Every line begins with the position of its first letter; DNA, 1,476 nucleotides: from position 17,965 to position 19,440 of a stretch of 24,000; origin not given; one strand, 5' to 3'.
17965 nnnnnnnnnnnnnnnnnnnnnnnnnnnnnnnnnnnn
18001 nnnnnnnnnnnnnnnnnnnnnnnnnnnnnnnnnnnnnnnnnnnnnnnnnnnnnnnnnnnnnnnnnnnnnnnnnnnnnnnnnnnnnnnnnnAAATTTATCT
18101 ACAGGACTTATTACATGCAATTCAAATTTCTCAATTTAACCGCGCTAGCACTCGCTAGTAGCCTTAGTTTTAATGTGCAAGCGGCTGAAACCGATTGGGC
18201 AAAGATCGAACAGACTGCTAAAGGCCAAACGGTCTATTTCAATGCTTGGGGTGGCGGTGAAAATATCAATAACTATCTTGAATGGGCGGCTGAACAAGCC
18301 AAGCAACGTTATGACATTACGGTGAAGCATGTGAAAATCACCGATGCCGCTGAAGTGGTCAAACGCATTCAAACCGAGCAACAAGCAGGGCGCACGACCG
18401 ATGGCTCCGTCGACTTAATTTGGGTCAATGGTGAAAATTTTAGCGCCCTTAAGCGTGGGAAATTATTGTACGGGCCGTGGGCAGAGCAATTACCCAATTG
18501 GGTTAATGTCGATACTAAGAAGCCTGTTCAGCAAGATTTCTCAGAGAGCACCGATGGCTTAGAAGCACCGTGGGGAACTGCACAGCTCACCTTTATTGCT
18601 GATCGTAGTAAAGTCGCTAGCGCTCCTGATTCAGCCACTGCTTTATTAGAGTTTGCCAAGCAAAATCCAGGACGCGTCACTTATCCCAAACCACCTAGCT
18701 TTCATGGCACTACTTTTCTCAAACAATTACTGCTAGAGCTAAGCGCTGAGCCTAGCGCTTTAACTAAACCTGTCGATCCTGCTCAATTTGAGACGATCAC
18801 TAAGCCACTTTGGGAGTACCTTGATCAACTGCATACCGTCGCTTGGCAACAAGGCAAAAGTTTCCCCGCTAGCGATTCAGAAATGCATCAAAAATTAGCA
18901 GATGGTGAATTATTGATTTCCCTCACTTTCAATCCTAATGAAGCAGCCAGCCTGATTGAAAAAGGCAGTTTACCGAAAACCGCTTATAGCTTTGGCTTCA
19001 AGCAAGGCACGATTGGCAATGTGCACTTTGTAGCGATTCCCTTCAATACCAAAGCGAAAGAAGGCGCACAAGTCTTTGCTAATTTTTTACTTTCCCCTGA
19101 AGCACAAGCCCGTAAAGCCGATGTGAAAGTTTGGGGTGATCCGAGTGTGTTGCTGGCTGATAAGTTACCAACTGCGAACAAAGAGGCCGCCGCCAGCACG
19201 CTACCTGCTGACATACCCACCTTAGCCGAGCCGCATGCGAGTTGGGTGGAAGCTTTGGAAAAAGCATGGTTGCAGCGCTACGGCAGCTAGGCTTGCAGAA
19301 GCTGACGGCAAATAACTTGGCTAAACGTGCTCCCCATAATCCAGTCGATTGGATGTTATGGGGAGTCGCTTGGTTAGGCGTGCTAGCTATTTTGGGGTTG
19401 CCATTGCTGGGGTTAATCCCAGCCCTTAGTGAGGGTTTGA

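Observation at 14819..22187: Six tightly packed co-directional genes join two flavoprotein reductases to a YnjBCD-type ABC importer and a YnjF-type phosphatidyltransferase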

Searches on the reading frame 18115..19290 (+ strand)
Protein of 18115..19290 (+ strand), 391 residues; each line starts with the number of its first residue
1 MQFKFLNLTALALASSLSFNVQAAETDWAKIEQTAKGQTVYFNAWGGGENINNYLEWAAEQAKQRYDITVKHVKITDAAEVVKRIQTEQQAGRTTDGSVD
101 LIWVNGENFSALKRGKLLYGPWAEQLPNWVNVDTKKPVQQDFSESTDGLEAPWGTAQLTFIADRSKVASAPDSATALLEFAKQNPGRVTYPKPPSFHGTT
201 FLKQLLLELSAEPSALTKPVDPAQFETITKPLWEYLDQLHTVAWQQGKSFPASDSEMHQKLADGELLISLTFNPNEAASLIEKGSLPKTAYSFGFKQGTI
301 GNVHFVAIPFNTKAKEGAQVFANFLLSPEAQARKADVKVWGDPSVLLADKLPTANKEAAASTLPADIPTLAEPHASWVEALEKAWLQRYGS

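Call 3: search_protein_families(library=pfam, proteins=[window:18115-19290:+])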
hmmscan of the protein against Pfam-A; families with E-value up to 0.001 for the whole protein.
window:18115-19290:+ (391 aa): 2 families
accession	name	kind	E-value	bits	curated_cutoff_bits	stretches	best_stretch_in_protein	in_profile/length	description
PF13416.11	SBP_bac_8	-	8.1e-24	85.3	27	1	58-336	2-254/279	Bacterial extracellular solute-binding protein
PF01547.30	SBP_bac_1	-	4.4e-11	43.8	26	1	56-332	12-307/307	Bacterial extracellular solute-binding protein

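Call 4: search_protein_families(library=ncbifam, proteins=[window:18115-19290:+])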
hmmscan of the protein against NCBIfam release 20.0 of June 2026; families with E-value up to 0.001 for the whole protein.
window:18115-19290:+ (391 aa): 2 families
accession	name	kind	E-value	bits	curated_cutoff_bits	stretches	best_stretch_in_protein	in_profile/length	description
NF008633.1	PRK11622.1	subfamily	1.4e-162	541.1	203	1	10-390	9-397/397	ABC transporter substrate-binding protein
NF007048.0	PRK09501.1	equivalog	0.00032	19.7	582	1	296-353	249-305/348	spermidine/putrescine ABC transporter substrate-binding protein PotD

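Call 20: find_related_loci(query=A1, collection=genome_contigs, flank=10000)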
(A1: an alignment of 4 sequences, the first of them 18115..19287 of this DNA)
Query A1 (391 aa) in genome_contigs; peptide patterns used: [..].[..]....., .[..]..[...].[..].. (x = any residue, [..] = any of these).
600 stretches matched a pattern (row limit reached: there are more); 593 encode a relative of the query (tblastn E <= 1e-3); the best 80 are kept; 80 distinct loci.
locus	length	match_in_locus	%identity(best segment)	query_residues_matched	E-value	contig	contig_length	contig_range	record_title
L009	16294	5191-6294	70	27-391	8e-174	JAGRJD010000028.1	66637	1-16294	MAG: Thiothrix sp. isolate HKST-UBA238 2009_10216, whole genome shotgun sequence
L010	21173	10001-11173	65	2-391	8e-172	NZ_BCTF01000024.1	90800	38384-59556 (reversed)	Hydrogenophaga flava NBRC 102514, whole genome shotgun sequence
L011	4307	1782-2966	65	1-391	2e-176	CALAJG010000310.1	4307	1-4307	MAG: uncultured Leucothrix sp. isolate R2_Bin_Bin_189_1 genome assembly, contig: c_000001625134, whole genome shotgun se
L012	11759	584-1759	67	1-391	1e-170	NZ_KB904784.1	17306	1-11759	Thiofilum flexile DSM 14609 A3IKDRAFT_scaffold_43.44, whole genome shotgun sequence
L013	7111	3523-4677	66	8-391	3e-170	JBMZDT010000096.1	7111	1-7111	MAG: Leucothrix sp. isolate ME_XS_2203_1_bin_25 ME_XS_2203_1_bin_25_103, whole genome shotgun sequence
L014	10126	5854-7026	64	2-391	1e-168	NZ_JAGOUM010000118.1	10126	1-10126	MAG: Rhodoferax sp. isolate Gw_Eff_bin_490 Gw_Eff_17360_length_10126_cov_15.266427, whole genome shotgun sequence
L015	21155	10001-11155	66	9-391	2e-164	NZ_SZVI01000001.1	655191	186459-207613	Rhodoferax sp. BLA1 NODE_3_length_655191_cov_15.079281, whole genome shotgun sequence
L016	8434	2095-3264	63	3-391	4e-162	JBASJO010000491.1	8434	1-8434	MAG: Rhodoferax sp. isolate MFD12110_ilm_asm_bin39 k127_16612, whole genome shotgun sequence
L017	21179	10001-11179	62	3-391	2e-159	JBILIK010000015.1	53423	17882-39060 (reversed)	MAG: Polaromonas sp. isolate ME2017-06-07_3300042514_group7_bin120 Rohwer_bin2201_scaffold_286_c1, whole genome shotgun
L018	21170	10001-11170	64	3-391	2e-158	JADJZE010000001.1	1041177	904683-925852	MAG: Candidatus Aalborgicola lynettensis isolate Lyne_18-Q3-R50-59_MAXAC.018 tig00002202-10-10406740, whole genome shotg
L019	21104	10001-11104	65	28-391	5e-158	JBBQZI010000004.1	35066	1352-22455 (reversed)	MAG: Burkholderiales bacterium isolate Co_metawrap_2212 Cmw_2212_k141_14105334_length_35066_cov_13.9985, whole genome sh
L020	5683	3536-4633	64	30-391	4e-159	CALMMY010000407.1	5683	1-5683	MAG TPA_asm: uncultured Comamonadaceae bacterium isolate SRR5676434_bin.84_CONCOCT_v1.1_MAG genome assembly, contig: ERZ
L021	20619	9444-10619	56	6-391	3e-145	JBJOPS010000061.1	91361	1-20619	MAG: Pseudomonadota bacterium isolate whiteclaycreek1_2019_sw_WHONDRS-S19S_0037_B_bin.40 scaffold_1027288, whole genome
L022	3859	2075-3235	59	5-390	1e-148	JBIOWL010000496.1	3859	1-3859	MAG: Aestuariivirga sp. isolate MAG083 k127_669886, whole genome shotgun sequence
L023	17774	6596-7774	58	1-390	5e-144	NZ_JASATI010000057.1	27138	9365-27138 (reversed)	Hydrogenophaga sp. OTU3427 57, whole genome shotgun sequence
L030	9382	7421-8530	57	28-390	4e-139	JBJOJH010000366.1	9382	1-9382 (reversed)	MAG: Pseudomonadota bacterium isolate southforkpolouse_2019_sw_WHONDRS-S19S_0055_B_bin.54 scaffold_343612, whole genome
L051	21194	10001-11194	51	1-389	3e-135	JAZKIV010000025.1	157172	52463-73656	MAG: Pseudomonadota bacterium isolate ADI_DC_SW_02_SPN_11032020-bin063 DCSW02SPN_B063_0_000000000025, whole genome shotg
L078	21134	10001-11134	54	20-390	2e-132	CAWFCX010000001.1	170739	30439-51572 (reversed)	MAG: uncultured beta proteobacterium isolate MFD04651.bin.3.44 genome assembly, contig: contig_10518, whole genome shotg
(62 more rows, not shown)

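Call 32: search_solved_structures(query=window:18115-19287:+, max_evalue=0.01)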
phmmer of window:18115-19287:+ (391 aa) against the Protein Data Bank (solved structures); distinct sequences matched with E-value up to 0.01: 3.
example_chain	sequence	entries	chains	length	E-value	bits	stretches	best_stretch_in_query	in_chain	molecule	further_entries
3ttk_A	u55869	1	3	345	0.00079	21.9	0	259-339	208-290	Polyamine transport protein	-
3ttm_A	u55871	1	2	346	0.00079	21.9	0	259-339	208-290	Polyamine transport protein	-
4eqb_A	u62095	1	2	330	0.0028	20.1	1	256-389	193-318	Spermidine/putrescine ABC superfamily ATP binding cassette transporter, binding protein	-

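Call 39: search_protein_families(library=ncbifam, proteins=[L016:3267-3872:-, L016:3869-4543:-, L016:4863-5579:+, L016:5761-7218:-, L016:7240-7824:-, L016:974-2125:-, L010:13493-15778:-, L019:5989-7380:+, L019:8251-9573:+, L051:17491-18603:-], max_evalue=1e-8)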
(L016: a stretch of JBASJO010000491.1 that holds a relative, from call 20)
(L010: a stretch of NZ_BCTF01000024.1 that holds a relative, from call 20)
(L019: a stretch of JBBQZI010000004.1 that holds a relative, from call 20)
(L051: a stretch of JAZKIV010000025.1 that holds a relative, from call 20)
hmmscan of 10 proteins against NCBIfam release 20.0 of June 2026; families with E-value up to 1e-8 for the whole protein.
L016:3267-3872:- (201 aa): 2 families
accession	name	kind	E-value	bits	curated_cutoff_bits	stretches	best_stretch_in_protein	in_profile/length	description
TIGR04282.1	glyco_like_cofC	hypoth_equivalog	6.8e-63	211.9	134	1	6-194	1-189/189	TIGR04282 family arsenosugar biosynthesis glycosyltransferase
TIGR03552.1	F420_cofC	equivalog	1.1e-12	48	105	1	17-195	11-185/196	2-phospho-L-lactate guanylyltransferase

L016:3869-4543:- (224 aa): 3 families
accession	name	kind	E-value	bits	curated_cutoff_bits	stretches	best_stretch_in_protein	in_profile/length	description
TIGR04283.1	glyco_like_mftF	equivalog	2.6e-80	269.1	182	1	3-221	1-219/221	TIGR04283 family arsenosugar biosynthesis glycosyltransferase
TIGR03965.1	mycofact_glyco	equivalog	2.2e-11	43.3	280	0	3-95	76-175/467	mycofactocin biosynthesis glycosyltransferase MftF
NF041875.1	EPS_EpsD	equivalog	1.4e-09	37.9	370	0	3-91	1-96/325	exopolysaccharide biosynthesis glycosyltransferase EpsD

L016:4863-5579:+ (238 aa): 0 families

L016:5761-7218:- (485 aa): 46 families (the best 25 are shown)
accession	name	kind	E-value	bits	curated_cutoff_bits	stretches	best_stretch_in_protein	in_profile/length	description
NF010311.1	PRK13748.1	subfamily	4.1e-260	864.4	600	1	19-485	94-560/560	mercury(II) reductase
TIGR02053.1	MerA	equivalog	1.4e-174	581.5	454.45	1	24-485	2-465/465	mercury(II) reductase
TIGR01350.1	lipoamide_DH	equivalog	1.8e-96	323.6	408.8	1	24-474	3-455/461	dihydrolipoyl dehydrogenase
NF004991.0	PRK06370.1-3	subfamily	1.2e-92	311.1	620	1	14-475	27-489/509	FAD-containing oxidoreductase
NF004776.0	PRK06116.1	equivalog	1.5e-78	264.8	480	1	24-452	6-432/450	glutathione-disulfide reductase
NF004992.0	PRK06370.1-4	equivalog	1.1e-75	254.8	629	1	26-454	8-436/459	FAD-containing oxidoreductase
NF005884.0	PRK07846.1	equivalog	2.2e-75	254.1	501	1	24-455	5-432/454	mycothione reductase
NF004946.0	PRK06292.2-4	subfamily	2.3e-75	254.2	634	1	25-457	6-454/487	dihydrolipoyl dehydrogenase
NF005883.0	PRK07845.1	equivalog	4.4e-74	250.1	479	1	24-463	4-449/466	NAD(P)H-quinone dehydrogenase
NF040477.1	chlor_oxi_RclA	equivalog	9.1e-74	248.7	740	1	26-466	7-433/441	reactive chlorine resistance oxidoreductase RclA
NF041853.1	hythiocyan_redase_MerA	equivalog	1.4e-73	248.2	650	1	24-466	5-434/440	hypothiocyanous acid reductase MerA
NF003585.0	PRK05249.1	equivalog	1.8e-72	244.5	465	1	22-471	6-455/464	Si-specific NAD(P)(+) transhydrogenase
NF004943.0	PRK06292.2-1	equivalog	3.2e-70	237.2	432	1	22-473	3-455/456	dihydrolipoyl dehydrogenase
NF004939.0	PRK06292.1-1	equivalog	1.9e-69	234.6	435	1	21-468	4-453/476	dihydrolipoyl dehydrogenase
NF005572.0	PRK07251.1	equivalog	2.8e-66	224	537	1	24-466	5-432/438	FAD-containing oxidoreductase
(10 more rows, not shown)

L016:7240-7824:- (194 aa): 2 families
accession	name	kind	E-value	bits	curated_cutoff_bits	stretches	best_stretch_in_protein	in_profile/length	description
NF010318.0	PRK13755.1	equivalog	8.6e-65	217.3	170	1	55-193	1-139/140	organomercurial transporter MerC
NF033784.1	transport_merC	equivalog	5.5e-53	178.5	140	1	58-179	1-123/123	organomercurial transporter MerC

L016:974-2125:- (383 aa): 0 families

L010:13493-15778:- (761 aa): 12 families
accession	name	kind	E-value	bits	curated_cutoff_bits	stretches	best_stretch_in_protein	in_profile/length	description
TIGR03169.1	Nterm_to_SelD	hypoth_equivalog_domain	1e-149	498.8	310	1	11-382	1-365/365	pyridine nucleotide-disulfide oxidoreductase family protein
TIGR04369.1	fusion_not_SelD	hypoth_equivalog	3.1e-140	468.6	700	1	14-732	1-692/701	oxidoreductase/SelD-related fusion protein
TIGR00476.1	selD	equivalog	1.2e-86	290.8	125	1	418-725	6-310/311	selenide, water dikinase SelD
NF002098.0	PRK00943.1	equivalog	1.4e-64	218.2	299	1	420-753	14-340/347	selenide, water dikinase SelD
NF010705.0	PRK14105.1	equivalog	5.3e-33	114.3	291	1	422-672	16-276/345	selenide, water dikinase SelD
TIGR01379.1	thiL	equivalog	5.2e-21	74.9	184.15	1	451-675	21-247/320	thiamine-phosphate kinase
NF004351.0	PRK05731.1-4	equivalog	6.6e-15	55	324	1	444-666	30-249/321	thiamine-phosphate kinase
NF049943.1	SQR_III_seleno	exception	1.8e-11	43.5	525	0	209-353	198-340/406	type III sulfide quinone reductase, selenoprotein subtype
TIGR02374.1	nitri_red_nirB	equivalog_domain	2.5e-10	39.4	578.35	1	12-301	1-280/794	nitrite reductase large subunit NirB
TIGR02053.1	MerA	equivalog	5e-09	35.6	454.45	1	94-301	117-310/465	mercury(II) reductase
NF045765.1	PhenlGlyoxDHPadH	equivalog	6.3e-09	35.2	475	0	13-127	6-121/416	NADH-dependent phenylglyoxylate dehydrogenase subunit epsilon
NF004350.0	PRK05731.1-1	equivalog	9.1e-09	34.6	441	0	442-673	18-248/325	thiamine-phosphate kinase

L019:5989-7380:+ (463 aa): 36 families (the best 25 are shown)
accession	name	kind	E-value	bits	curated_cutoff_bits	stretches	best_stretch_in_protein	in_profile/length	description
TIGR01424.1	gluta_reduc_2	equivalog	5.3e-183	608.6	606.05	1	9-454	1-446/446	glutathione-disulfide reductase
NF004776.0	PRK06116.1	equivalog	9.8e-174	578.6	480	1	9-454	3-450/450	glutathione-disulfide reductase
TIGR01421.1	gluta_reduc_1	equivalog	9.4e-134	447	556.15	1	11-454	3-450/450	glutathione-disulfide reductase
TIGR01423.1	trypano_reduc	equivalog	4e-108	362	738.1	1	11-455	4-472/486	trypanothione-disulfide reductase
TIGR01438.1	TGR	subfamily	8e-107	358.1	475.85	1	9-454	1-469/485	thioredoxin and glutathione reductase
TIGR01350.1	lipoamide_DH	equivalog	8.1e-102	341.3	408.8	1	11-451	2-448/461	dihydrolipoyl dehydrogenase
TIGR02053.1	MerA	equivalog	9.4e-95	318.3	454.45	1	11-449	1-445/465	mercury(II) reductase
NF004991.0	PRK06370.1-3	subfamily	2e-79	267.5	620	1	10-460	35-490/509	FAD-containing oxidoreductase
NF005884.0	PRK07846.1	equivalog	7.3e-79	265.5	501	1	10-448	3-442/454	mycothione reductase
NF004943.0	PRK06292.2-1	equivalog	6.4e-72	242.8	432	1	10-450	3-448/456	dihydrolipoyl dehydrogenase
NF004992.0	PRK06370.1-4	equivalog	4.7e-71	239.6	629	1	10-453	4-451/459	FAD-containing oxidoreductase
NF003585.0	PRK05249.1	equivalog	1.4e-70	238.2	465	1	8-449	4-449/464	Si-specific NAD(P)(+) transhydrogenase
NF004947.0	PRK06292.2-5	equivalog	1.4e-69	235.2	592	1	10-448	3-449/474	dihydrolipoyl dehydrogenase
NF004945.0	PRK06292.2-3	equivalog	1.4e-69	235.2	494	1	11-451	4-446/457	dihydrolipoyl dehydrogenase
TIGR03452.1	mycothione_red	equivalog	2.5e-69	234.3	635.65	1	10-446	2-441/452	mycothione reductase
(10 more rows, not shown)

L019:8251-9573:+ (440 aa): 3 families
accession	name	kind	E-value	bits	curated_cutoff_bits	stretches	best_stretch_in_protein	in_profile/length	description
TIGR03440.2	egtB_TIGR03440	equivalog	2.8e-172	573.5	360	1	31-437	3-413/413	ergothioneine biosynthesis protein EgtB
NF041186.1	SenA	equivalog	7.3e-116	387.7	420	1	25-437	4-381/382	selenoneine synthase SenA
TIGR04344.1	ovoA_Nterm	equivalog_domain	1.2e-35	123.2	400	1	117-436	103-443/444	5-histidylcysteine sulfoxide synthase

L051:17491-18603:- (370 aa): 0 families

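Call 48: search_protein_families(library=pfam, proteins=[L078:7445-8851:-, L030:4747-6471:-, L021:8271-9314:+], max_evalue=0.0001)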
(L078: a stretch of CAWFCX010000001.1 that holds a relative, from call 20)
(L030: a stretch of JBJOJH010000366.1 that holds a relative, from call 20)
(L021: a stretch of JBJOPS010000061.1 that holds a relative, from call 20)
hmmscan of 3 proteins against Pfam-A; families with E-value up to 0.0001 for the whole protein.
L078:7445-8851:- (468 aa): 0 families

L030:4747-6471:- (574 aa): 2 families
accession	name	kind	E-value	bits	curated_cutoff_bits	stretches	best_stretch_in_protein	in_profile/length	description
PF05193.26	Peptidase_M16_C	-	7e-29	101.4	23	1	297-486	1-180/181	Peptidase M16 inactive domain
PF00675.25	Peptidase_M16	-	2.6e-24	86.3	22.3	1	149-289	7-146/149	Insulinase (Peptidase family M16)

L021:8271-9314:+ (347 aa): 6 families
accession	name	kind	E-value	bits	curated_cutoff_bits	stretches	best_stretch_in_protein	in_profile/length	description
PF00448.28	SRP54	-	6.9e-71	238.4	22.7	1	147-346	1-195/196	SRP54-type protein, GTPase domain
PF02881.24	SRP54_N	-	1.1e-13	51.7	22.4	1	65-128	2-74/75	SRP54-type protein, helical bundle domain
PF13191.12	AAA_16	-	3.8e-07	31.2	32.6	1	141-274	18-140/167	AAA ATPase domain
PF13604.12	AAA_30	-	5.2e-06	26.8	27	1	146-244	17-104/191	AAA domain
PF13401.12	AAA_22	-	2.4e-05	25.1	27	0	147-261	5-111/130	AAA domain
PF06414.18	Zeta_toxin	-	6.1e-05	23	22.3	0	144-191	13-59/199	Zeta toxin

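Call 51: find_homologous_proteins(query=window:18115-19287:+, max_evalue=1e-30)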
Query window:18115-19287:+ (391 aa): 6908 proteins with E <= 1e-30 among 8000 candidates; the best 120 are listed.
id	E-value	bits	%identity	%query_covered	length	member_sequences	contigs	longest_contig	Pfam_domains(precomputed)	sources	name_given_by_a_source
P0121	1.3e-238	810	92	100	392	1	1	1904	PF13416.12,PF01547.31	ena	-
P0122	6.9e-238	807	92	100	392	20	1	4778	PF13416.12,PF01547.31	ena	-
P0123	1.8e-237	806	92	100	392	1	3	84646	PF13416.12,PF01547.31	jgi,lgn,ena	-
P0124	2.4e-236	802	91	100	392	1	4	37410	PF13416.12,PF01547.31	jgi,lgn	jgi:putative thiamine transport system substrate-binding protein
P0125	2.7e-216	736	84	100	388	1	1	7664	PF13416.12,PF01547.31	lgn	-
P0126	2.5e-214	730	83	100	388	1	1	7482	PF13416.12,PF01547.31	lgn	-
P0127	2.3e-213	726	82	100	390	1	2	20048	PF13416.12,PF01547.31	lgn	-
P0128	1.2e-212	724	82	100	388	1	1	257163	PF13416.12,PF01547.31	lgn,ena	-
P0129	4.0e-209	712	80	100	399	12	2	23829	PF13416.12,PF01547.31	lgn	-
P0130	2.2e-208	710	80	100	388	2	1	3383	PF13416.12,PF01547.31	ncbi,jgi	-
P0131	9.1e-207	705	81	100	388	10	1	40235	PF13416.12,PF01547.31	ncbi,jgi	-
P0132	2.2e-206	703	81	100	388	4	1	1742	PF13416.12,PF01547.31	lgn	-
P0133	8.4e-203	692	80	100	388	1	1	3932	PF13416.12,PF01547.31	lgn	-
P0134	3.2e-185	634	72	100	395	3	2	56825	PF13416.12,PF01547.31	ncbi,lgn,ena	-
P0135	1.6e-184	631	73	93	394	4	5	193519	PF13416.12,PF01547.31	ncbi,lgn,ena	-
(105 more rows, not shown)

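Call 63: predict_structure(alignment_id=A3)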
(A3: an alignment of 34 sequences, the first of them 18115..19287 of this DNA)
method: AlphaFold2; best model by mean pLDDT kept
length: 391 residues; sequences in the alignment: 34
mean_pLDDT: 87.9   pTM: 0.85
mean pLDDT of the five models: 87.9, 86.4, 84.5, 84.3, 84.0
residues with pLDDT >= 90: 244; 70-90: 110; 50-70: 13; < 50: 24
segments of 3 or more residues with pLDDT < 50: 1-24
pLDDT, mean of each block of 10 residues (from residue 1): 45 42 66 98 84 94 98 89 96 94 87 92 94 85 82 90 95 98 96 86 96 92 96 98 89 87 95 89 91 94 92 97 96 89 88 65 79 90 93 77
secondary structure, 60 per line:
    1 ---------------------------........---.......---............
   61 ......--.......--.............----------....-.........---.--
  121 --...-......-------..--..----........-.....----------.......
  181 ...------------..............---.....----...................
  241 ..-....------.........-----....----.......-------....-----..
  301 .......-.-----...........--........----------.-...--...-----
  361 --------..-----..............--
elements in order: H28-35 E39-45 H49-66 E69-75 H78-90 E101-104 H106-114 H127-131 E150-157 E159-163 H174-183 H196-209 H213-217 H222-242 H244-247 H254-262 E268-271 H276-282 E290-293 E299-307 H315-325 H328-335 H376-389

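Call 67: fold_search(model_id=the predicted structure, library=pdb)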
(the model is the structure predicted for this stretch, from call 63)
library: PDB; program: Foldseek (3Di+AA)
matches with E <= 10: 1539; with E <= 0.001: 1009
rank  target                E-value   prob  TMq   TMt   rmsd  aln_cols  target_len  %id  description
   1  4r6y                  2.0e-15  1.00  0.68  0.82   3.1       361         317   16  Crystal structure of solute-binding protein stm0429 from salmonella enterica subsp. enterica serovar typhimurium str. lt (released 2014-09-10)
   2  7xjn_C                1.8e-14  1.00  0.66  0.79   3.9       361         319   15  Structure of VcPotD1 in complex with norspermidine (released 2023-04-26)
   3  4eqb_A                1.8e-14  1.00  0.64  0.76   4.5       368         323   16  1.5 Angstrom Crystal Structure of Spermidine/Putrescine ABC Transporter Substrate-Binding Protein PotD from Streptococ (released 2012-05-02)
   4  4eq7_A                1.9e-14  1.00  0.62  0.74   5.2       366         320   16  Structure of Atu4243-GABA receptor (released 2012-11-21)
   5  5t1p_A                1.9e-14  1.00  0.58  0.68   5.3       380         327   16  Crystal structure of the putative periplasmic solute-binding protein from Campylobacter jejuni (released 2016-09-07)
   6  5t1p_F                2.0e-14  1.00  0.62  0.73   4.7       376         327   16  Crystal structure of the putative periplasmic solute-binding protein from Campylobacter jejuni (released 2016-09-07)
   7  4euo                  3.1e-14  1.00  0.61  0.74   5.4       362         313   16  Structure of Atu4243-GABA sensor (released 2012-11-21)
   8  7xjm_A                3.5e-14  1.00  0.65  0.78   4.0       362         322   15  Structure of VcPotD1 in complex with spermidine (released 2023-04-26)
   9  2pt2                  4.1e-14  1.00  0.64  0.78   3.9       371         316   15  Structure of FutA1 with Iron(II) (released 2007-07-10)
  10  5t1p_D                4.6e-14  1.00  0.59  0.68   5.3       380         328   17  Crystal structure of the putative periplasmic solute-binding protein from Campylobacter jejuni (released 2016-09-07)
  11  7f6r                  6.5e-14  1.00  0.61  0.70   5.4       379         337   14  Crystal structure of metal-citrate-binding mutant (S164A) protein (MctA) of ABC transporter in apo state (released 2021-12-01)
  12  5t1p_C                6.8e-14  1.00  0.59  0.69   5.1       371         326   17  Crystal structure of the putative periplasmic solute-binding protein from Campylobacter jejuni (released 2016-09-07)
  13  5t1p_H                7.6e-14  1.00  0.62  0.73   4.7       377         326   15  Crystal structure of the putative periplasmic solute-binding protein from Campylobacter jejuni (released 2016-09-07)
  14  5t1p_B                8.1e-14  1.00  0.61  0.71   5.1       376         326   17  Crystal structure of the putative periplasmic solute-binding protein from Campylobacter jejuni (released 2016-09-07)
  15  7xjm_D                8.5e-14  1.00  0.64  0.77   4.1       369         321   14  Structure of VcPotD1 in complex with spermidine (released 2023-04-26)
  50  2qry_A                1.7e-12  1.00  0.62  0.77   4.1       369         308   17  Periplasmic thiamin binding protein (released 2008-02-05)
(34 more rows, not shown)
